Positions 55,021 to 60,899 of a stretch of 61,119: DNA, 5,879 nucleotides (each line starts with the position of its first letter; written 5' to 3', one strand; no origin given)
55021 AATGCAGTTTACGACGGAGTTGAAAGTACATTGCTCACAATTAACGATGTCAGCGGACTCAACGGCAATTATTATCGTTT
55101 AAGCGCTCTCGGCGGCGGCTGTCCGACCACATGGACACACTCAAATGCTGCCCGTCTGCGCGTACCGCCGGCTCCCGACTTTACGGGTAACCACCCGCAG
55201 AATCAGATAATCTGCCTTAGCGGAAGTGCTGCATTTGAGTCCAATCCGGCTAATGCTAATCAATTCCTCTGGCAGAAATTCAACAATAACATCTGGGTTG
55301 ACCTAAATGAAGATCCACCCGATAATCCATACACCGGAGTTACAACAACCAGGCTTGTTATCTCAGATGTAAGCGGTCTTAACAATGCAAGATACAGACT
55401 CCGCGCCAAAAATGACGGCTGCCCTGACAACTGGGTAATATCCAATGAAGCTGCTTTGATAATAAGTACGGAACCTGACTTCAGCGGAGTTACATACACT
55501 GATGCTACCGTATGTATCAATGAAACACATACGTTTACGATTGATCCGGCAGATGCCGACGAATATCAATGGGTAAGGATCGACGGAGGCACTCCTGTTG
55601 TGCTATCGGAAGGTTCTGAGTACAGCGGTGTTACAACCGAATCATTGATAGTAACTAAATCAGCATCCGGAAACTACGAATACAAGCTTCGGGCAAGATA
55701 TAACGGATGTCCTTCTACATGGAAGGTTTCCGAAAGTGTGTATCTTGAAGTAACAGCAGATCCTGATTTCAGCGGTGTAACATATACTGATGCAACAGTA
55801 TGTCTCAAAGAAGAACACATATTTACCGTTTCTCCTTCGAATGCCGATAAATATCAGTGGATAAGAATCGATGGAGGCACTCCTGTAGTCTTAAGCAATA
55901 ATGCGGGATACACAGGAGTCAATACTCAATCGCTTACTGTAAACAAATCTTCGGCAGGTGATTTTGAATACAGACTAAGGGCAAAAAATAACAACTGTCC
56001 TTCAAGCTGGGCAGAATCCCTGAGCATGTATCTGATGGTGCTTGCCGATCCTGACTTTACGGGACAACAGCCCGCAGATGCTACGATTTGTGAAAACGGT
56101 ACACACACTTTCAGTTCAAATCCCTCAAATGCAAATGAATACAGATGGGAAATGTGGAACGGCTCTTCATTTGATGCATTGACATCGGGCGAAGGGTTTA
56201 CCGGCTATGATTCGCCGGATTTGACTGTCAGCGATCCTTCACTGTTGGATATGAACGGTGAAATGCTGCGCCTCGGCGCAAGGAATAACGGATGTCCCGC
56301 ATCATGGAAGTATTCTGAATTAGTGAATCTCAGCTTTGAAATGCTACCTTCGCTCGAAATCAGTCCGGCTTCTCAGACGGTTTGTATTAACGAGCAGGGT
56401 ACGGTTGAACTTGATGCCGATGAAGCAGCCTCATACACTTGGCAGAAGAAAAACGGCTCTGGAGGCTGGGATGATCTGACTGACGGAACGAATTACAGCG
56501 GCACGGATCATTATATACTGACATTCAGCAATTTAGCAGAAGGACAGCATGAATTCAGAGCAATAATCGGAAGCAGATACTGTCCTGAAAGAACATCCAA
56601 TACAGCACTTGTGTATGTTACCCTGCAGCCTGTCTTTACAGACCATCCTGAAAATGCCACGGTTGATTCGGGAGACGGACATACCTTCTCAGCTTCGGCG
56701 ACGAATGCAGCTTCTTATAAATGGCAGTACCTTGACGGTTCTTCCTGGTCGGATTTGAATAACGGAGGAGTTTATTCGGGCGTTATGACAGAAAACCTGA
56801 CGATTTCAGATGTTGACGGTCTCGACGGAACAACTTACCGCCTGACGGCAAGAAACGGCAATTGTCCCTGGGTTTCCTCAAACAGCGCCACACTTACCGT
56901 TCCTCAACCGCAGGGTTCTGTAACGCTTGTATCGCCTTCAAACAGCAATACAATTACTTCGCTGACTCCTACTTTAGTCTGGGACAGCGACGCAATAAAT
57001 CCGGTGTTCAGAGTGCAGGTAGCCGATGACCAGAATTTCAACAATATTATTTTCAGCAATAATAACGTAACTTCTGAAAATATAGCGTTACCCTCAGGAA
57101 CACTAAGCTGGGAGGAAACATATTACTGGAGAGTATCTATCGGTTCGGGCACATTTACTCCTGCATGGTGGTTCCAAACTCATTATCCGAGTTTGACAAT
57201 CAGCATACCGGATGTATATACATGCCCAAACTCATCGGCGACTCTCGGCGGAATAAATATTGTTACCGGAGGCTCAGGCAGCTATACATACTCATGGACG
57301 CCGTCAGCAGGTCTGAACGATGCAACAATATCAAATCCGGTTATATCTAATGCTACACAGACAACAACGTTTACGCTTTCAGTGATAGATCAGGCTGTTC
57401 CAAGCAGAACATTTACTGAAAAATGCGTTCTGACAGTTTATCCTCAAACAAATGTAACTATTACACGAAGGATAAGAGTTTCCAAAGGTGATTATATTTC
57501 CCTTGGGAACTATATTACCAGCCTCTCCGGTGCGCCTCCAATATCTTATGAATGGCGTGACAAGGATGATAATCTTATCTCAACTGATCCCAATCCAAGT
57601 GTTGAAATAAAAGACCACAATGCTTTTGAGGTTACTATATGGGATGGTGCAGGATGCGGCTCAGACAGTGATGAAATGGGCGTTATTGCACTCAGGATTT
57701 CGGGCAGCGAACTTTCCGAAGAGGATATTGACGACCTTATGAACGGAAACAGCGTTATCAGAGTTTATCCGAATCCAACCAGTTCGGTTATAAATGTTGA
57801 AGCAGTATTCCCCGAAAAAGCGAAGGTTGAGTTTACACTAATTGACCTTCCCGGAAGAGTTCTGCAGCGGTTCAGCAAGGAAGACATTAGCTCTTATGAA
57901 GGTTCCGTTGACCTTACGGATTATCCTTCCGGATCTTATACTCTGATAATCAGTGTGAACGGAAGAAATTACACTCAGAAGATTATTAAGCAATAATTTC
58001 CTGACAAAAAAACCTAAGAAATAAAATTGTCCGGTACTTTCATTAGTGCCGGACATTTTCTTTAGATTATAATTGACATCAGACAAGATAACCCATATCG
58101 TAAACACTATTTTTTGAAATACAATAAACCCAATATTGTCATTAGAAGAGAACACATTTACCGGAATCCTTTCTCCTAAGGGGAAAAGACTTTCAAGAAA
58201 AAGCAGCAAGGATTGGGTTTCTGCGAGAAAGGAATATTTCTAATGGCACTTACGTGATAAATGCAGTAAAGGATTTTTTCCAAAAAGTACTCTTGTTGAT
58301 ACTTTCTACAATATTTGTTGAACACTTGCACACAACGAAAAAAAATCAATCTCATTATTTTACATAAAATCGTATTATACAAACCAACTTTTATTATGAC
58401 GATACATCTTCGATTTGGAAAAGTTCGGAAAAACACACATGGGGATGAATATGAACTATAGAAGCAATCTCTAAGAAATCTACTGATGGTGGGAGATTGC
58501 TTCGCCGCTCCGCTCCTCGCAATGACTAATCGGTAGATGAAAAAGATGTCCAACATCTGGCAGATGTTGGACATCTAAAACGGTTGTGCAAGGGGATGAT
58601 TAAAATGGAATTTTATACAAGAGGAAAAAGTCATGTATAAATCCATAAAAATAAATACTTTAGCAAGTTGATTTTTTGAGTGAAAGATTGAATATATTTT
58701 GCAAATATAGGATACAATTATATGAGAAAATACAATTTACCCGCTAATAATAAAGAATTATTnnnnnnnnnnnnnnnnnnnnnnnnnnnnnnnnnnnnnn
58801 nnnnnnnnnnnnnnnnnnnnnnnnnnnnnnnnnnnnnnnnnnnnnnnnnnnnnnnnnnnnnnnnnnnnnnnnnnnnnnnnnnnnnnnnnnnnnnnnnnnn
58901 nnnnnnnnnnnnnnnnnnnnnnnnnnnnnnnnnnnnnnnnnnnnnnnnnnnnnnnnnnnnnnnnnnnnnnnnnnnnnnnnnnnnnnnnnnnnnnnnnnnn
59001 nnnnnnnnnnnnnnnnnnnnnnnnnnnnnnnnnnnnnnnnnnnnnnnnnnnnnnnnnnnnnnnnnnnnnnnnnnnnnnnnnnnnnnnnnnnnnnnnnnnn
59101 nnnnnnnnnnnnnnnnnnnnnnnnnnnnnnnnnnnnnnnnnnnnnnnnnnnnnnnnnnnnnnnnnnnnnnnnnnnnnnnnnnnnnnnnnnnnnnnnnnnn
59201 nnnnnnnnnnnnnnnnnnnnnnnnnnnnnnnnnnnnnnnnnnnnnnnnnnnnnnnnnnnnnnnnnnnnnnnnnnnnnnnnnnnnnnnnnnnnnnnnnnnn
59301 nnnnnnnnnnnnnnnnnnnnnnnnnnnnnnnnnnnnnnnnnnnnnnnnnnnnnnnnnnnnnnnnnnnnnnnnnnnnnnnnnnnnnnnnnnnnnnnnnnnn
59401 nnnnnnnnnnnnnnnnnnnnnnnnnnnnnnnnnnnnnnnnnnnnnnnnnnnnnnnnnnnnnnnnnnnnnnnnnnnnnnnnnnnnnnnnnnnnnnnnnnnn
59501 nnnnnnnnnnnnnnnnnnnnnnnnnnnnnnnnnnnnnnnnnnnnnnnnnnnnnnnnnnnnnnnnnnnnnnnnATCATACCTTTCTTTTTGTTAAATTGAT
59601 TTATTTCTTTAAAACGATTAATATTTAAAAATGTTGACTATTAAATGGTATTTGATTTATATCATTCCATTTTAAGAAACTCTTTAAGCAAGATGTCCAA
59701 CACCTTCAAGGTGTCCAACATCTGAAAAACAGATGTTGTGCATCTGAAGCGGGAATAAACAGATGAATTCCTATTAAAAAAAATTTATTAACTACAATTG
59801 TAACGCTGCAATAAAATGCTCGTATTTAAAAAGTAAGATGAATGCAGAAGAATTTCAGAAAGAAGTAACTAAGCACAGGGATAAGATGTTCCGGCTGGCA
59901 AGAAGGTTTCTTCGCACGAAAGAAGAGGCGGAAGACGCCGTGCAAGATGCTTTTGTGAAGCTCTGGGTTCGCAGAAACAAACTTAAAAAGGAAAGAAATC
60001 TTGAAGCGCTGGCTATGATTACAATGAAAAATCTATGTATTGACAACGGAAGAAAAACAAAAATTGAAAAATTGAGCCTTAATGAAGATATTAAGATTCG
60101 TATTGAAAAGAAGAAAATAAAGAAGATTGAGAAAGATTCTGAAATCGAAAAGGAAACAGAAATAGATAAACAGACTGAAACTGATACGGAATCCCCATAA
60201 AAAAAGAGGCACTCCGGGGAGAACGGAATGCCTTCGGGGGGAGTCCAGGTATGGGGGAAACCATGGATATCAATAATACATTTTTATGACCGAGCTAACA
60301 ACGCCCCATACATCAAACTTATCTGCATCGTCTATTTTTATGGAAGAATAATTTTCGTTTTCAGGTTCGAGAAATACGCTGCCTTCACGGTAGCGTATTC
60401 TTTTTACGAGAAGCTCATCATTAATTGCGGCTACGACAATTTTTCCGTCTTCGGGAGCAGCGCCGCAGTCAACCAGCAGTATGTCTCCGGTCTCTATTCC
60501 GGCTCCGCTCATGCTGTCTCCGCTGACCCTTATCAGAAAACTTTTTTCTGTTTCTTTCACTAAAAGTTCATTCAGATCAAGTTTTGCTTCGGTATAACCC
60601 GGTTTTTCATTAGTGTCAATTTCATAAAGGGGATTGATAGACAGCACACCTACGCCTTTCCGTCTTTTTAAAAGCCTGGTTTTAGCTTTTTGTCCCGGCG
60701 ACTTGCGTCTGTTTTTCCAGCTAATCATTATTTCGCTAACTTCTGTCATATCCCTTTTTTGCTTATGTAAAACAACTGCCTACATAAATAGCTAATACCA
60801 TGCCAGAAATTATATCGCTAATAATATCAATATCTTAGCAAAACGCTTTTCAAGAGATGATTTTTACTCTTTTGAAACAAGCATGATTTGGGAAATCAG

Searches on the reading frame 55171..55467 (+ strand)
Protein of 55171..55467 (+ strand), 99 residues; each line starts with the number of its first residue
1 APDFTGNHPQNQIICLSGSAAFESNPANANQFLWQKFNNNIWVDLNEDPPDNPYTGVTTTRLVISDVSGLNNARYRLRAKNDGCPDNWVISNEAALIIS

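Call 59: search_protein_representatives(alignment_id=A7)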
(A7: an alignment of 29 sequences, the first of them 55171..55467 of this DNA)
Query: 29 sequences, 97 profile positions. Proteins with E-value up to 0.001 (for the whole library): 22418; up to 1e-10: 8465; up to 1e-30: 1877. The best 150 are listed.
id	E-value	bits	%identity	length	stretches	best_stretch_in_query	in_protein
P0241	0.0e+00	2671.8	-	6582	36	1-97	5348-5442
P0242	0.0e+00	1399.4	-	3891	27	3-96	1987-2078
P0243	0.0e+00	1310.7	-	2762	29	3-96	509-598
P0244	0.0e+00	1306.7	-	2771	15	1-97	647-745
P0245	0.0e+00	1266.5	-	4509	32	3-96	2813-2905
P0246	0.0e+00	1237.0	-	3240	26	3-96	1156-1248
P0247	0.0e+00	1199.2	-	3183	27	7-96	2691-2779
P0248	0.0e+00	1019.8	-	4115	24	3-94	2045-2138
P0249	0.0e+00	1013.1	-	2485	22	7-94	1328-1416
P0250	0.0e+00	998.9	-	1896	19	2-94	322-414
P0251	1.4e-297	977.3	-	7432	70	7-55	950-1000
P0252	7.0e-272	895.0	-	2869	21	6-96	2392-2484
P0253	1.8e-271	893.7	-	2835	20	5-96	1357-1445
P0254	3.8e-270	889.4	-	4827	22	3-96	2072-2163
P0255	4.2e-267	879.7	-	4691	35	1-96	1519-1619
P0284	2.2e-182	608.1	-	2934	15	8-97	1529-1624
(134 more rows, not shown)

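Call 64: list_cluster_members(proteins=[P0284, P0241])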
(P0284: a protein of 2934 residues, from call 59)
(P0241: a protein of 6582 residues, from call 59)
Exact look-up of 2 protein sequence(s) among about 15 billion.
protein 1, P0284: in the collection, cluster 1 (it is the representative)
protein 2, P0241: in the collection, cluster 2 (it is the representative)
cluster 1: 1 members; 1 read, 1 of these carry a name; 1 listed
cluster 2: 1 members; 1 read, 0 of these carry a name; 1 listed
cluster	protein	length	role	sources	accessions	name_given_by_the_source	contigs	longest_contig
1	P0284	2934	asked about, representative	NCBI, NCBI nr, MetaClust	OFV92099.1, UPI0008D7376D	MAG: hypothetical protein A3H95_05125 [Acidobacteria bacterium RIFCSPLOWO2_02_FULL_64_15] | status=active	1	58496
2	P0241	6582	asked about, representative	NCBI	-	-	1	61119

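Call 73: search_solved_structures(query=A7, max_evalue=1, show_alignments=2)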
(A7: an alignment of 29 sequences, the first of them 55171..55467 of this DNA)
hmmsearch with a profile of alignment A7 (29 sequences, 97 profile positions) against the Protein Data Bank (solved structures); distinct sequences matched with E-value up to 1: 3.
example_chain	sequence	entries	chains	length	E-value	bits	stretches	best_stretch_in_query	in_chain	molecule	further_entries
9ncf_S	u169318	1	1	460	2.8e-14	56.4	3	3-37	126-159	Immunoglobulin-like domain protein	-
9c2d_S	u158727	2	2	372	9.6e-06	29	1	3-53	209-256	Tail protein | Putative tail protein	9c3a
1l0q_A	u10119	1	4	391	0.051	17.1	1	4-68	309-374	Surface layer protein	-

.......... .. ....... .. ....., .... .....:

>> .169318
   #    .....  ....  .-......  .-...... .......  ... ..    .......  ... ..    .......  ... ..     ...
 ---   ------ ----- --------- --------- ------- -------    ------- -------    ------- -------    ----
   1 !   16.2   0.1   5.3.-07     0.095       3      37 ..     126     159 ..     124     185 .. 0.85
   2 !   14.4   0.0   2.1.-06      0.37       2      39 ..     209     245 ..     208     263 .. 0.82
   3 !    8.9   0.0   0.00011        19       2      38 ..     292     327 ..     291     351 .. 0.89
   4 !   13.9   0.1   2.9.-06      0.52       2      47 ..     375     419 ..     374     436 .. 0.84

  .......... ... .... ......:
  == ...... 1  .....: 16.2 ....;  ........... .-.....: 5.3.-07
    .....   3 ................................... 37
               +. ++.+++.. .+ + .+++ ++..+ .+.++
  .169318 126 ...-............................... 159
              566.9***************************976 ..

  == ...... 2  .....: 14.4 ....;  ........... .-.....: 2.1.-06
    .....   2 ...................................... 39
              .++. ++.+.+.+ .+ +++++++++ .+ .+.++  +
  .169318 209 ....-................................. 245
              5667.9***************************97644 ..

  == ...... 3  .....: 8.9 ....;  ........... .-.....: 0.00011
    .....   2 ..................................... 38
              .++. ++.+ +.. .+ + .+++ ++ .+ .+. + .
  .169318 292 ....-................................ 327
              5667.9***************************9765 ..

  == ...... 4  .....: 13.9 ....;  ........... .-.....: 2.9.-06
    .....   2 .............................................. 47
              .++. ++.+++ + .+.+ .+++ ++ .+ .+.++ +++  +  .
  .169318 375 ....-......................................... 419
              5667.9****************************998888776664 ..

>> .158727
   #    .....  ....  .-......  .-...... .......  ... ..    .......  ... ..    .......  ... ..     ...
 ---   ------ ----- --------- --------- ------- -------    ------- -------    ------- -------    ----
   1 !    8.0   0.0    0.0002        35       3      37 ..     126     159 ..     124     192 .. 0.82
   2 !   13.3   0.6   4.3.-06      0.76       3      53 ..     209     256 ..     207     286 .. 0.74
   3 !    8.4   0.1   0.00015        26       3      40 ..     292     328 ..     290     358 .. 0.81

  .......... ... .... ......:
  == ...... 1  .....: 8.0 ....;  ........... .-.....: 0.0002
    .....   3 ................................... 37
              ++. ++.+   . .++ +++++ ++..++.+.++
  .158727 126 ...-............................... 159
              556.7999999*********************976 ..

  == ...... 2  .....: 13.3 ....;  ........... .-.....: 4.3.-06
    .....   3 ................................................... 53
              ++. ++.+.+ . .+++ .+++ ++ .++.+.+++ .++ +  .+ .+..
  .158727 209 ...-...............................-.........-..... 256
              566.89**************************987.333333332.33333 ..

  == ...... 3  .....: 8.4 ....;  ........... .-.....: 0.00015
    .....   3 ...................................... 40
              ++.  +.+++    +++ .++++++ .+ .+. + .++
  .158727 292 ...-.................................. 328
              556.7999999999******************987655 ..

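Call 78: search_protein_families(library=pfam, proteins=[window:55171-55467:+], max_evalue=1)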
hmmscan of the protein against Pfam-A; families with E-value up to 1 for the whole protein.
window:55171-55467:+ (99 aa): 0 families

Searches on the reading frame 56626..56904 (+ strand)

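Call 78: search_protein_families(library=pfam, proteins=[window:56626-56904:+], max_evalue=1)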
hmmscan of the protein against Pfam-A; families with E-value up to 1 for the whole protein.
window:56626-56904:+ (93 aa): 4 families
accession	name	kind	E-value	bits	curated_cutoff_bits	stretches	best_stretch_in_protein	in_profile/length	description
PF13927.12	Ig_3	-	6.1e-05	23.9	30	1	2-77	2-78/78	Immunoglobulin domain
PF07679.22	I-set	-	0.00014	22.3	23.7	1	2-78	1-78/90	Immunoglobulin I-set domain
PF23466.1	WWE_4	-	0.0027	18.3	24.5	1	31-46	1-16/55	WWE domain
PF18911.6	PKD_4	-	0.0048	17.4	27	1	2-71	4-79/85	PKD domain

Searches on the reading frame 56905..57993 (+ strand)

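Call 88: search_protein_families(library=ncbifam, proteins=[window:56905-57993:+], max_evalue=0.01)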
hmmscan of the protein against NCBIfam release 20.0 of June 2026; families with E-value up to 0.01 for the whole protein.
window:56905-57993:+ (363 aa): 4 families
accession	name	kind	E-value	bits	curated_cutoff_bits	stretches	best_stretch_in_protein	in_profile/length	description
TIGR04183.1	Por_Secre_tail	domain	1e-10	41.4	23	1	287-363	1-72/72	T9SS type A sorting domain-containing protein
NF038113.1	T9SSA_dep_M36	equivalog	4.4e-08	31.7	885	1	276-362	786-868/869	T9SS-dependent M36 family metallopeptidase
NF052644.1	T9SS_DNase_Rie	equivalog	0.0018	17.7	260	1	295-363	189-251/251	T9SS-dependent surface endonuclease, AS87_RS02955 family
NF052323.1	T9SSA_dep_M6i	equivalog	0.0057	14.6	600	1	275-362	949-1038/1043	T9SS-dependent M6-like inactivated metalloprotease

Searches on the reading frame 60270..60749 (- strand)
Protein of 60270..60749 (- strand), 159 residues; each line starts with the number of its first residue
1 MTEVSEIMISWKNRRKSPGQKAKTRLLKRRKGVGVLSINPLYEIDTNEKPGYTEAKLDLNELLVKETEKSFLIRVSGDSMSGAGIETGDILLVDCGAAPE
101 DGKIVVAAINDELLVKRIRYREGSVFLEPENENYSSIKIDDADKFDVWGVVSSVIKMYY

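Call 71: search_protein_families(library=pfam, proteins=[window:60270-60749:-], max_evalue=0.001)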
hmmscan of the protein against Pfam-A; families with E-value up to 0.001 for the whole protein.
window:60270-60749:- (159 aa): 1 family
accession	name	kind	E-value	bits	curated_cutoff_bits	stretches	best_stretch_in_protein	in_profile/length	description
PF00717.28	Peptidase_S24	-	2.8e-25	88.7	23.3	1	54-151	19-115/116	Peptidase S24-like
